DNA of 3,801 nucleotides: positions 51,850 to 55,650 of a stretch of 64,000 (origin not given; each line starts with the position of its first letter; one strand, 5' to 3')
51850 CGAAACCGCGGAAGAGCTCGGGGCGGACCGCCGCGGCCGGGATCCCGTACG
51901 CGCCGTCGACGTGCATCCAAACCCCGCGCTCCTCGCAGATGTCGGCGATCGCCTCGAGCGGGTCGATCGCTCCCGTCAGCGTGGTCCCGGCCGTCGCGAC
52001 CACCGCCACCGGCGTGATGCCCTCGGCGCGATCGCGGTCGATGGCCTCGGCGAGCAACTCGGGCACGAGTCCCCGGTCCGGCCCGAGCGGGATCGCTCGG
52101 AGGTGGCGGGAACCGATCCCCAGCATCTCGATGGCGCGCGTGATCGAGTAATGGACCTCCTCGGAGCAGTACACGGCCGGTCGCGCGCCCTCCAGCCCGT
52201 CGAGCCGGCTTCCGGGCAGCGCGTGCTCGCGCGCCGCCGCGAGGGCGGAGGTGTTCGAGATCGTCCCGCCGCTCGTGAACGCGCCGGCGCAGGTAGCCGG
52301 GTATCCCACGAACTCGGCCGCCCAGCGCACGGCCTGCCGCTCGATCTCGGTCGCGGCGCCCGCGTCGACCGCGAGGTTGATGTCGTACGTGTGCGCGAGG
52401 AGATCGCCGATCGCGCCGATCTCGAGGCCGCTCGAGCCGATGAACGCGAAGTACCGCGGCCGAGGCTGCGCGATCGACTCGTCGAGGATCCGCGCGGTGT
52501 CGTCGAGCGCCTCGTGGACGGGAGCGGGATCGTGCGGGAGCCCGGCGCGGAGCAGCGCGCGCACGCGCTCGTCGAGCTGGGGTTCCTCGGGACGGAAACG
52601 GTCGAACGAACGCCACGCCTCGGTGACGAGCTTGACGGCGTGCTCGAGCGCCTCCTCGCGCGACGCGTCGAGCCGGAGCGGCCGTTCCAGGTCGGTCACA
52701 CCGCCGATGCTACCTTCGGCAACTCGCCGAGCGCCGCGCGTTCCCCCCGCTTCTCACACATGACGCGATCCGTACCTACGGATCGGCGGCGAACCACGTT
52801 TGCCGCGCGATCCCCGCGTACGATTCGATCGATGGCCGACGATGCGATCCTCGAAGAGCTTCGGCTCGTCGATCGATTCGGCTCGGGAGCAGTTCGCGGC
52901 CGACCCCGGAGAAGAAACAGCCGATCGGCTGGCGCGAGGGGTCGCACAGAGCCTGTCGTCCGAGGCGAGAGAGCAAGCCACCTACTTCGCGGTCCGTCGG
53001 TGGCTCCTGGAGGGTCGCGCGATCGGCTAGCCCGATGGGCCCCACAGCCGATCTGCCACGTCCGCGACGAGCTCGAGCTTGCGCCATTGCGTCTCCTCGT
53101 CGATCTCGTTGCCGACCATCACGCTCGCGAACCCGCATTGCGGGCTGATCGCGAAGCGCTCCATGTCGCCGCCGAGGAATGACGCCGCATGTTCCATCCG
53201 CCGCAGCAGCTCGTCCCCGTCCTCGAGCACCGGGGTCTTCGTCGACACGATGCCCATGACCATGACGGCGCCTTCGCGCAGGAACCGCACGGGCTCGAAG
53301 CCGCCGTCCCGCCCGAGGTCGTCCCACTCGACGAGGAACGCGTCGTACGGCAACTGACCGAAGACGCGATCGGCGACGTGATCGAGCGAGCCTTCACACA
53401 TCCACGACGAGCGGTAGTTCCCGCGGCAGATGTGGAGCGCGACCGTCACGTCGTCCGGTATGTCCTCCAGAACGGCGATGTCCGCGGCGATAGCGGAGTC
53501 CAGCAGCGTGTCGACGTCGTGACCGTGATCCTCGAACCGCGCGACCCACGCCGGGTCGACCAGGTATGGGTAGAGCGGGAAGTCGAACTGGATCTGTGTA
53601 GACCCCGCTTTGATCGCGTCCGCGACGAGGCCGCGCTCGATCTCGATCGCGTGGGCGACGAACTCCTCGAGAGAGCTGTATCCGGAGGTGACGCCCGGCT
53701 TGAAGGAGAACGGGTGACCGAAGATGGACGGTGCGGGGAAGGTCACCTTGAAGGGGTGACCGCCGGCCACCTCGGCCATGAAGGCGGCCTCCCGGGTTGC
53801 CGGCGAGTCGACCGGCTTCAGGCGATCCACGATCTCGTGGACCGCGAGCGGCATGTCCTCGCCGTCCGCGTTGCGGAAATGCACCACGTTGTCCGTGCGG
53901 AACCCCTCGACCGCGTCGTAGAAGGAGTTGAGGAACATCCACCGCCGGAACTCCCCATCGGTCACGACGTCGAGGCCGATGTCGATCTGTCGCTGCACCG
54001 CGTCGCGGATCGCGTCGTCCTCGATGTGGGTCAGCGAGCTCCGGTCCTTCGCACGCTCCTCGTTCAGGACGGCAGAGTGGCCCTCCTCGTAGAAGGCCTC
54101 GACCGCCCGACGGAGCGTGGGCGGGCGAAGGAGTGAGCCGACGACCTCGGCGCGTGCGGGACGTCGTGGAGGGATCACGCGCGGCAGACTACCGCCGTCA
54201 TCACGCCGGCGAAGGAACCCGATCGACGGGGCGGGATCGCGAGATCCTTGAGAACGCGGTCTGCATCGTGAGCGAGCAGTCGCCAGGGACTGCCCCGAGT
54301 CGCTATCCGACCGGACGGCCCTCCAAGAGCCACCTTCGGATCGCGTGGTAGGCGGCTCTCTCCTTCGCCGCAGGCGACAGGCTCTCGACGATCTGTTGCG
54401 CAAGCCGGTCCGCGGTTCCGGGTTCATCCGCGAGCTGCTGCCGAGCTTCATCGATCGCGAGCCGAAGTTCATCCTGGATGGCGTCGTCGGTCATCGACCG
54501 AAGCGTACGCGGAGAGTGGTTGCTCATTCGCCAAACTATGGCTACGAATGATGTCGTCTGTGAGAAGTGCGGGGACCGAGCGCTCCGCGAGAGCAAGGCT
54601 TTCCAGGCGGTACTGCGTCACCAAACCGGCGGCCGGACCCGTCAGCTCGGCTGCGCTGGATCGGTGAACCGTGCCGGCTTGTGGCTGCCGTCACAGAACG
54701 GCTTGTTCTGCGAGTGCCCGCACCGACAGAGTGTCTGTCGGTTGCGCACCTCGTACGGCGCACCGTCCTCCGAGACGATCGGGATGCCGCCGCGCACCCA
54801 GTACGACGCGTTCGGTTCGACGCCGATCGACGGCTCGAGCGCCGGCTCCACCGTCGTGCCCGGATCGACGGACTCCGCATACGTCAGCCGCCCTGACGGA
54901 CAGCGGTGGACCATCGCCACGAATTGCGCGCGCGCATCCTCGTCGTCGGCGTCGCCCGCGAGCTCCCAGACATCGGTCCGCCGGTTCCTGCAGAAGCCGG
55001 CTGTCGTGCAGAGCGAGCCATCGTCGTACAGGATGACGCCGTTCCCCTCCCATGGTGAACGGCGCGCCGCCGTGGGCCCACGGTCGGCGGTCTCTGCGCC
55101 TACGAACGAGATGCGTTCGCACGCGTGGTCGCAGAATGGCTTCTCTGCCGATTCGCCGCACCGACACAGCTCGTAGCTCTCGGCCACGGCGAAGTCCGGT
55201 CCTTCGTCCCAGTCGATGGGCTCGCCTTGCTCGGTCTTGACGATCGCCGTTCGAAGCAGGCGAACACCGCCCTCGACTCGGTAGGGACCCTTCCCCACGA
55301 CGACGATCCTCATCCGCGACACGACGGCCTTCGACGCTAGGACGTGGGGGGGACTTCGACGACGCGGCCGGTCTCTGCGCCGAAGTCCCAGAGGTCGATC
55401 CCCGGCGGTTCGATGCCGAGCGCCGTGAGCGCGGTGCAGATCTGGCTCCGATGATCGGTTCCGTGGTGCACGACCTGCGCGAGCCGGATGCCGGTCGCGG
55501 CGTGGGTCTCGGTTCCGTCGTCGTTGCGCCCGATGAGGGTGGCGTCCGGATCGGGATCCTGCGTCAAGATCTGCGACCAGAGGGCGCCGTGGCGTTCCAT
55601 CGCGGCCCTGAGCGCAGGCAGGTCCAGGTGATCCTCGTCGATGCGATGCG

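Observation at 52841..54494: Diverged paralogous small ORFs (~63 aa) flanking a MetE-like gene in inverted orientation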

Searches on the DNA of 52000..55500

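Call 18: search_rna_families(source=window, start=52000, end=55500, threshold=evalue, max_evalue=1)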
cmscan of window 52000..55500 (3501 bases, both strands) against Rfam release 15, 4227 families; matches with E-value up to 1: 0.
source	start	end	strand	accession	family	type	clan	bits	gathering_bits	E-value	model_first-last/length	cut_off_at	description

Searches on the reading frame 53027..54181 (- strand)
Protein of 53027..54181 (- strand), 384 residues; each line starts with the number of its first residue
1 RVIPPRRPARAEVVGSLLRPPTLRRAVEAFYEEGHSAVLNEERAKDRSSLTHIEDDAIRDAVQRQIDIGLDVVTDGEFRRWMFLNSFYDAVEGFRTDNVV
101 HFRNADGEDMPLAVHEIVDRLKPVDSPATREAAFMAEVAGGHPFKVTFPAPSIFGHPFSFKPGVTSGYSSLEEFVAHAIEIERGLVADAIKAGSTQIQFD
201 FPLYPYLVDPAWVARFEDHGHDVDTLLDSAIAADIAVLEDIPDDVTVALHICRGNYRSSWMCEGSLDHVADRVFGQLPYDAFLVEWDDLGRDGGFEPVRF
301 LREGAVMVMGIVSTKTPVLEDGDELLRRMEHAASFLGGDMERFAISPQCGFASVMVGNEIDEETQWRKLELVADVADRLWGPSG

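Call 5: search_protein_families(library=pfam, max_evalue=1, proteins=[window:53027-54181:-])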
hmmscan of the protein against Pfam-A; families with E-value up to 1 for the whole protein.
window:53027-54181:- (384 aa): 2 families
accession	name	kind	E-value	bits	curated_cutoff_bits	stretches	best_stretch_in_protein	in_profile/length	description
PF01717.24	Meth_synt_2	-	1.4e-09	38.2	21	1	52-353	34-305/324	Cobalamin-independent synthase, Catalytic domain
PF16902.11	FokI_D3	-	0.027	14.7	29.2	1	24-76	14-68/69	FokI, D3 domain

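Call 6: search_protein_families(library=ncbifam, max_evalue=1, proteins=[window:53027-54181:-])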
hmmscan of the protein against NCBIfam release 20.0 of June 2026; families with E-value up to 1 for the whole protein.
window:53027-54181:- (384 aa): 8 families
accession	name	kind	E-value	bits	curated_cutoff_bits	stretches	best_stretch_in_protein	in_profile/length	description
NF005085.0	PRK06520.1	subfamily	8.4e-71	239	313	1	7-380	6-368/368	5-methyltetrahydropteroyltriglutamate--homocysteine S-methyltransferase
NF004875.0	PRK06233.1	equivalog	8.4e-54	182.8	576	1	7-380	8-372/373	vitamin B12 independent methionine synthase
NF003317.0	PRK04326.1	equivalog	2.4e-15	56.5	406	1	12-351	12-300/340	methionine synthase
NF006589.0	PRK09121.1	equivalog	3.1e-08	33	392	1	46-152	32-135/342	methionine synthase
NF002119.0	PRK00957.1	equivalog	5.6e-08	32.3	258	2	42-100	22-79/306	methionine synthase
NF003556.0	PRK05222.1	equivalog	0.011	14.7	541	1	51-96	452-497/750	5-methyltetrahydropteroyltriglutamate--homocysteine S-methyltransferase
TIGR01371.1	met_syn_B12ind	equivalog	0.027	13.5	929.95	1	52-96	459-503/754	5-methyltetrahydropteroyltriglutamate--homocysteine S-methyltransferase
NF006350.0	PRK08575.1-4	equivalog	0.037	13.5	361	1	13-151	6-135/309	5-methyltetrahydropteroyltriglutamate--homocysteine methyltransferase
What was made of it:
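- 53027..54178 (-): MetE-like gene (Meth_synt_2 / PRK06520-like, 383 aa). It has its own TAGTCT-N7-GTG promoter-like site at 54186..54191. Pfam PF01717 E=1.4e-9; NCBIfam NF005085 E=8e-71, below its curated cutoff (calls 5, 6).
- On Ribbon-helix-helix / HTH transcription factors: No Pfam or NCBIfam match at E<=0.05 (calls 5, 6).
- On Cobalamin-independent methionine synthase family (the flanked gene): NF005085 scores 239 bits, below its 313-bit cutoff, so the gene is MetE-like and not an assigned MetE (calls 5, 6).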

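Call 26: find_related_loci(query=window:53027-54181:-, collection=genome_contigs, flank=5000)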
Query window:53027-54181:- (384 aa) in genome_contigs; peptide patterns used: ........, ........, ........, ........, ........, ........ (x = any residue, [..] = any of these).
128 stretches matched a pattern; 61 encode a relative of the query (tblastn E <= 1e-3); 60 distinct loci.
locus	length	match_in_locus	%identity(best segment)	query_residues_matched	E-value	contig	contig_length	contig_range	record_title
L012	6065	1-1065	90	27-381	0e+0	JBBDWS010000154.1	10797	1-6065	MAG: Actinomycetota bacterium isolate LejiaD_69_26 Lejia_D_9277_length_10797_cov_15, whole genome shotgun sequence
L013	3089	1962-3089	80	5-380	0e+0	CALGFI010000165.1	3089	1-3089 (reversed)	MAG TPA_asm: uncultured bacterium isolate ERR671918_bin.38_CONCOCT_v1.1_MAG genome assembly, contig: ERZ1756179.12017, w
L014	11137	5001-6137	81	1-380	0e+0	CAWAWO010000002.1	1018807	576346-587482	MAG: uncultured Actinomycetes bacterium isolate MFD05454.bin.2.5 genome assembly, contig: contig_3545, whole genome shot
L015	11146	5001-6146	81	2-383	0e+0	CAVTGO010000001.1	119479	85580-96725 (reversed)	MAG: uncultured Actinomycetes bacterium isolate MFD09206.bin.3.351 genome assembly, contig: contig_13679, whole genome s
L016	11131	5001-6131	79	3-380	0e+0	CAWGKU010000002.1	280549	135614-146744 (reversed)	MAG: uncultured Actinomycetes bacterium isolate MFD02159.bin.1.20 genome assembly, contig: contig_32187, whole genome sh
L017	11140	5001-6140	78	1-381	0e+0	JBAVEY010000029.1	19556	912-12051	MAG: Actinomycetota bacterium isolate MFD04307_ilm_asm_bin8 k127_92763, whole genome shotgun sequence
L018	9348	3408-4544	78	1-380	0e+0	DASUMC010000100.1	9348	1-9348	MAG TPA_asm: Actinomycetota bacterium isolate SMAG_U1561 k141_361852, whole genome shotgun sequence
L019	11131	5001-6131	80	5-381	0e+0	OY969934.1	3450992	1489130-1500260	MAG: uncultured Actinomycetes bacterium isolate MFD04944.bin.1.31 genome assembly, chromosome: 1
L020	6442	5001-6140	80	4-384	0e+0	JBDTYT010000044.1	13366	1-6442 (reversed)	MAG: Actinomycetota bacterium isolate cluster4_bin.148 NODE_10787_length_13366_cov_9.864548, whole genome shotgun sequen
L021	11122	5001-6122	80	6-380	0e+0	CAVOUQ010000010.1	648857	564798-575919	MAG: uncultured Actinomycetes bacterium isolate MFD10007.bin.2.82 genome assembly, contig: contig_13607, whole genome sh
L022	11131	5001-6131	79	4-380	0e+0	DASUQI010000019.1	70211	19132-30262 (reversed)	MAG TPA_asm: Actinomycetota bacterium isolate SMAG_U1677 k141_956229, whole genome shotgun sequence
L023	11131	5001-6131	74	1-380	0e+0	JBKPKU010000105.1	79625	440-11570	MAG: Actinomycetota bacterium isolate GS_HAYS_MAG_00110 GS_HAYS_000001677892, whole genome shotgun sequence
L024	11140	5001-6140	74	2-381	0e+0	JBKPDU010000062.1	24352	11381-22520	MAG: Actinomycetota bacterium isolate GB_EKS_MAG_00016 GB_EKS_000000576203, whole genome shotgun sequence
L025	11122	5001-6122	74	4-381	0e+0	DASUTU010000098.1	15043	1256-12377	MAG TPA_asm: Actinomycetota bacterium isolate SMAG_U1771 k141_1210183, whole genome shotgun sequence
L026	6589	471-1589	73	5-381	0e+0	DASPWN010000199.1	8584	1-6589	MAG TPA_asm: Actinomycetota bacterium isolate SMAG_U11542 k141_1404773, whole genome shotgun sequence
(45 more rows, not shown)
